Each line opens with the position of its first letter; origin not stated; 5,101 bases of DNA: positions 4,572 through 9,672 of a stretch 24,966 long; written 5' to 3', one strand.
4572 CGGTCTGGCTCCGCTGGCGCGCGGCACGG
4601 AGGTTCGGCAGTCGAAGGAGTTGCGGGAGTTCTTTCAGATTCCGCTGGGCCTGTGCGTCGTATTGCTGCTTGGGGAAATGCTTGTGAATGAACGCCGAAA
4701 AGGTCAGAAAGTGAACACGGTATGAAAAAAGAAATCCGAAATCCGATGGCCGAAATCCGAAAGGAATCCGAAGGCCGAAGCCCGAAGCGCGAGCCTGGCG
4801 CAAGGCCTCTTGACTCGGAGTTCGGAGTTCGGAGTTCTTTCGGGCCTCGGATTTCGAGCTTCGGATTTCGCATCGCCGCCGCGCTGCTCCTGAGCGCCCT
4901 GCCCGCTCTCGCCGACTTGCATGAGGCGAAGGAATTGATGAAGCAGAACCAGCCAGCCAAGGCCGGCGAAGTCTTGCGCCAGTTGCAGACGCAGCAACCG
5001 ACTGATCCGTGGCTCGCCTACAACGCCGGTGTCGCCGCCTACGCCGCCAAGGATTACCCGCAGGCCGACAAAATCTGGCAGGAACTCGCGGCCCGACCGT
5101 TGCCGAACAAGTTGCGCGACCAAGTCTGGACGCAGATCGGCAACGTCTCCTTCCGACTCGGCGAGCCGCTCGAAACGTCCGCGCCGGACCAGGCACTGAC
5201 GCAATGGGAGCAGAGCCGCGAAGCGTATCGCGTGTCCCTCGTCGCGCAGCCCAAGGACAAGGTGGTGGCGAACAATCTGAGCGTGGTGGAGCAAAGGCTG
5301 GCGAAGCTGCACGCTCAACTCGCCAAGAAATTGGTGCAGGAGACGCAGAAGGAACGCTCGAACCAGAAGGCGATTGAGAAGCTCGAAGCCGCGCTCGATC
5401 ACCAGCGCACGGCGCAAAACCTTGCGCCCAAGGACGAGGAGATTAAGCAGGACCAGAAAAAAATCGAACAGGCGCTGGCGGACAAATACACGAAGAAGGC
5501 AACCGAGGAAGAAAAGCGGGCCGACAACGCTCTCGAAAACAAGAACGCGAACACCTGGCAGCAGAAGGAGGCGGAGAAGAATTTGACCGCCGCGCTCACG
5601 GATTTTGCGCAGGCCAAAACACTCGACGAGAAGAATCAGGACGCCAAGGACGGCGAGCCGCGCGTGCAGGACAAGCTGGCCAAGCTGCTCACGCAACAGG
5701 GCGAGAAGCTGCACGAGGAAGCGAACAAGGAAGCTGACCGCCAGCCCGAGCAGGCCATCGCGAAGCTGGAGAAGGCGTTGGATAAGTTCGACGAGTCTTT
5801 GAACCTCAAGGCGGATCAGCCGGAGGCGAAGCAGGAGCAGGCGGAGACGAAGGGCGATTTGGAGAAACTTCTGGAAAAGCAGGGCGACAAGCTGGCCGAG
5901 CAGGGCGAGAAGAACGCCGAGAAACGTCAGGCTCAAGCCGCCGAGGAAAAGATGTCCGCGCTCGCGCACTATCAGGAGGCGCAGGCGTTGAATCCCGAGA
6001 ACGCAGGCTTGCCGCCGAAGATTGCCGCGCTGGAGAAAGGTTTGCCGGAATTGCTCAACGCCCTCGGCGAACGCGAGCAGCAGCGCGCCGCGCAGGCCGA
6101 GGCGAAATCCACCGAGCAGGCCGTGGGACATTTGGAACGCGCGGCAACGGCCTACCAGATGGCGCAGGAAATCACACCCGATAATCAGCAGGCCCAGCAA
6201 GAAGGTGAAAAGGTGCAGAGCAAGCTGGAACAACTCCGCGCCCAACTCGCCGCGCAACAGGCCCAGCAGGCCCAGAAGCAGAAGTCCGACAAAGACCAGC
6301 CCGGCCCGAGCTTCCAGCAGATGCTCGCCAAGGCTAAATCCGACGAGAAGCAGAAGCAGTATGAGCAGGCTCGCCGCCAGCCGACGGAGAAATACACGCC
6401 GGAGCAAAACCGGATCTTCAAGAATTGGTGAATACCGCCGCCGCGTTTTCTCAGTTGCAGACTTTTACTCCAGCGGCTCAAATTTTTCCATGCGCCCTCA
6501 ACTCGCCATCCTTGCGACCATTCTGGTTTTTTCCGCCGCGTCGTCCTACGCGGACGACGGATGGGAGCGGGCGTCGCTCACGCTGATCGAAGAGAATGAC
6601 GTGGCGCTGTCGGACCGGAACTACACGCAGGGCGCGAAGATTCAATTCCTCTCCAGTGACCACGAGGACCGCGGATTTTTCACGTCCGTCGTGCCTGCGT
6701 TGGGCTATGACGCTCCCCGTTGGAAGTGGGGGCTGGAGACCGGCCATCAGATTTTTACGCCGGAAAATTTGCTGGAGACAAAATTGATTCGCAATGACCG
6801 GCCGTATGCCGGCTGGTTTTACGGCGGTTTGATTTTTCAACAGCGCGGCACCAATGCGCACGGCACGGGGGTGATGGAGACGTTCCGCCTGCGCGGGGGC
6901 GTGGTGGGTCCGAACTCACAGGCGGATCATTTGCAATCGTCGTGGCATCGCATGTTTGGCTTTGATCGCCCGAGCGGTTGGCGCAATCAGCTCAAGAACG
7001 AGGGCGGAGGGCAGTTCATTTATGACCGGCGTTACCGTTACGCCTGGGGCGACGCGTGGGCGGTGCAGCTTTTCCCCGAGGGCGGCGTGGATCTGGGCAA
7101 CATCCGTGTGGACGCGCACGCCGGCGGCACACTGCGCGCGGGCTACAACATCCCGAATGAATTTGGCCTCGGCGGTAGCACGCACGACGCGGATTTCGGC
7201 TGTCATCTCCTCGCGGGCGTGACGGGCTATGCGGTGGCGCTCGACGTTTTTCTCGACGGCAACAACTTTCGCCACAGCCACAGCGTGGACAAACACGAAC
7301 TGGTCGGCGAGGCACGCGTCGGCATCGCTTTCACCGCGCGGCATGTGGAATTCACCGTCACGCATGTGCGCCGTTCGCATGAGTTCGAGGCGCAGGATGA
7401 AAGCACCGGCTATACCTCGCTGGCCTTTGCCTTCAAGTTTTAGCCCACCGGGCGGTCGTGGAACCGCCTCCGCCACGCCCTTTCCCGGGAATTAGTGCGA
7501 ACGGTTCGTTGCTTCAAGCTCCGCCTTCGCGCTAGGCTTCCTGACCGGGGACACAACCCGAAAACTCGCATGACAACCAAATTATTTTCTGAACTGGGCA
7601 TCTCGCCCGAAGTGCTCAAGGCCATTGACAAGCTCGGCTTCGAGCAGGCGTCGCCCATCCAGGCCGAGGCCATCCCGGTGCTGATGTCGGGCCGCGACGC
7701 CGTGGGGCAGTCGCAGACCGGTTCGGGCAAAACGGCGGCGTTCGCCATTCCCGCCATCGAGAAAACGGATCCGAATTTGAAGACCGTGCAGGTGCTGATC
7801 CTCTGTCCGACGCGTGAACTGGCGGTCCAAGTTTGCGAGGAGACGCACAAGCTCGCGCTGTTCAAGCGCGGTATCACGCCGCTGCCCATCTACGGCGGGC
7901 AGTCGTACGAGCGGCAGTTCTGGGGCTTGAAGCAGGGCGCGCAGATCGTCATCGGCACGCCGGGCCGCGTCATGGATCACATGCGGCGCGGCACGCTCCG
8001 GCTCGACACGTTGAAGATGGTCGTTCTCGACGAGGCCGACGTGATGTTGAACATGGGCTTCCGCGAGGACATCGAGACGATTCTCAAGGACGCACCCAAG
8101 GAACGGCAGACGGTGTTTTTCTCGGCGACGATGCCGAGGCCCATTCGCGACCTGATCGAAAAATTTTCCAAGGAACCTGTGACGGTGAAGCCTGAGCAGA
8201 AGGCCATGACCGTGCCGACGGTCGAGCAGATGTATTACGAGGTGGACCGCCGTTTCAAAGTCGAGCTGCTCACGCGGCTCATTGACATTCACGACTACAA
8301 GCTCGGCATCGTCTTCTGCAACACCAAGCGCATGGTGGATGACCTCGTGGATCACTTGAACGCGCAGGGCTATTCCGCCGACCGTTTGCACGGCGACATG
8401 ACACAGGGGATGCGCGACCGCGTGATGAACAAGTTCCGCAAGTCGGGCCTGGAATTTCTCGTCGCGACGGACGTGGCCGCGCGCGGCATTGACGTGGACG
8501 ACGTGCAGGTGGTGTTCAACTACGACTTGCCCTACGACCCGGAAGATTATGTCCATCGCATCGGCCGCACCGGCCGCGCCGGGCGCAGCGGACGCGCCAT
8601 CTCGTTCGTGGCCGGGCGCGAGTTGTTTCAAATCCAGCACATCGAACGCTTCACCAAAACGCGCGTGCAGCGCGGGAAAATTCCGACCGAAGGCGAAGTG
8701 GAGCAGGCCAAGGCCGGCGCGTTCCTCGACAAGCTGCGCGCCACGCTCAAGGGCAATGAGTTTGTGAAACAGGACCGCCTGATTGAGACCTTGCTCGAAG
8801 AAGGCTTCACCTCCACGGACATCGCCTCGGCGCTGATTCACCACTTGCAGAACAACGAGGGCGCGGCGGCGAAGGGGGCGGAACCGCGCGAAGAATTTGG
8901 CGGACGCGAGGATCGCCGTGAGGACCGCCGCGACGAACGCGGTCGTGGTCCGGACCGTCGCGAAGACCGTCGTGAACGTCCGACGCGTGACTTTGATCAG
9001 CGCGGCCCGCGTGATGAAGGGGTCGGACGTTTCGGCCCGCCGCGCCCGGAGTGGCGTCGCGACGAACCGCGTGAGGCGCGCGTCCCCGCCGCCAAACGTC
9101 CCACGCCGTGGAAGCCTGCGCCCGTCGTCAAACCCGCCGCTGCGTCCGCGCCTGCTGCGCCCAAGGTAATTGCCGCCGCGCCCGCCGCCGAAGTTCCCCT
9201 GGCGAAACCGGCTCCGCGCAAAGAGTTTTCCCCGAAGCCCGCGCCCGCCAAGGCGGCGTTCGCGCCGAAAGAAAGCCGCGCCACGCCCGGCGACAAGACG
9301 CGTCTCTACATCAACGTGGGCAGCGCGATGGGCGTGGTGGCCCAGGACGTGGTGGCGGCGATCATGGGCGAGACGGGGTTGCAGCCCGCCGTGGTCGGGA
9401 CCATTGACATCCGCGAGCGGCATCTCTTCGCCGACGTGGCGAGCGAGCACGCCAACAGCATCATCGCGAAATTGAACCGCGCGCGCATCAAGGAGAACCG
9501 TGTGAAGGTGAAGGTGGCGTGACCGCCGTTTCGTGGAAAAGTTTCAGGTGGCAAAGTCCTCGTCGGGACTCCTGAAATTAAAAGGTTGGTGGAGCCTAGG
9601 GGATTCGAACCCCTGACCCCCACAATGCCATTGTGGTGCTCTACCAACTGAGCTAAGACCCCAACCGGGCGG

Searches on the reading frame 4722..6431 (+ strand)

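Call 48: search_protein_families(library=pfam, proteins=[window:4722-6431:+], max_evalue=0.001)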
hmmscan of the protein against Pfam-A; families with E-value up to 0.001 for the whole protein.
window:4722-6431:+ (569 aa): 1 family
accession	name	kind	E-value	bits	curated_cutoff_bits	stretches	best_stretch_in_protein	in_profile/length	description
PF07719.23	TPR_2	-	1.5e-05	25.2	27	0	413-427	20-34/34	Tetratricopeptide repeat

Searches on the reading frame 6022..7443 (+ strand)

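Call 48: search_protein_families(library=pfam, proteins=[window:6022-7443:+], max_evalue=0.001)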
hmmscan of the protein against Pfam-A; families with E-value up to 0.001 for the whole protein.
window:6022-7443:+ (473 aa): 1 family
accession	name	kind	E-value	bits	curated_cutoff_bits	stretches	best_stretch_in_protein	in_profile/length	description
PF09982.15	LpxR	-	3.7e-77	259.9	26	1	166-473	3-323/323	Outer membrane protein LpxR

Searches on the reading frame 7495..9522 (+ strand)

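Call 48: search_protein_families(library=pfam, proteins=[window:7495-9522:+], max_evalue=0.001)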
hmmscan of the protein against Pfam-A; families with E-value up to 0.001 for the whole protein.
window:7495-9522:+ (675 aa): 5 families
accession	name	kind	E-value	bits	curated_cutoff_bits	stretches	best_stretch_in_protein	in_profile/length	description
PF00270.35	DEAD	-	4.9e-50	170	26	1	53-219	1-166/167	DEAD/DEAH box helicase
PF00271.37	Helicase_C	-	1.4e-35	122.3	23.5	1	255-363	2-110/110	Helicase conserved C-terminal domain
PF03880.21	DbpA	-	2.3e-15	56.8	25.6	1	603-673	1-71/72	DbpA RNA binding domain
PF25399.1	DeaD_dimer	-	1.4e-07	31.8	23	1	397-455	1-60/67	RNA helicase DeaD dimerization domain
PF04851.21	ResIII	-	1.4e-05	25.5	22.5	1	70-214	27-163/164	Type III restriction enzyme, res subunit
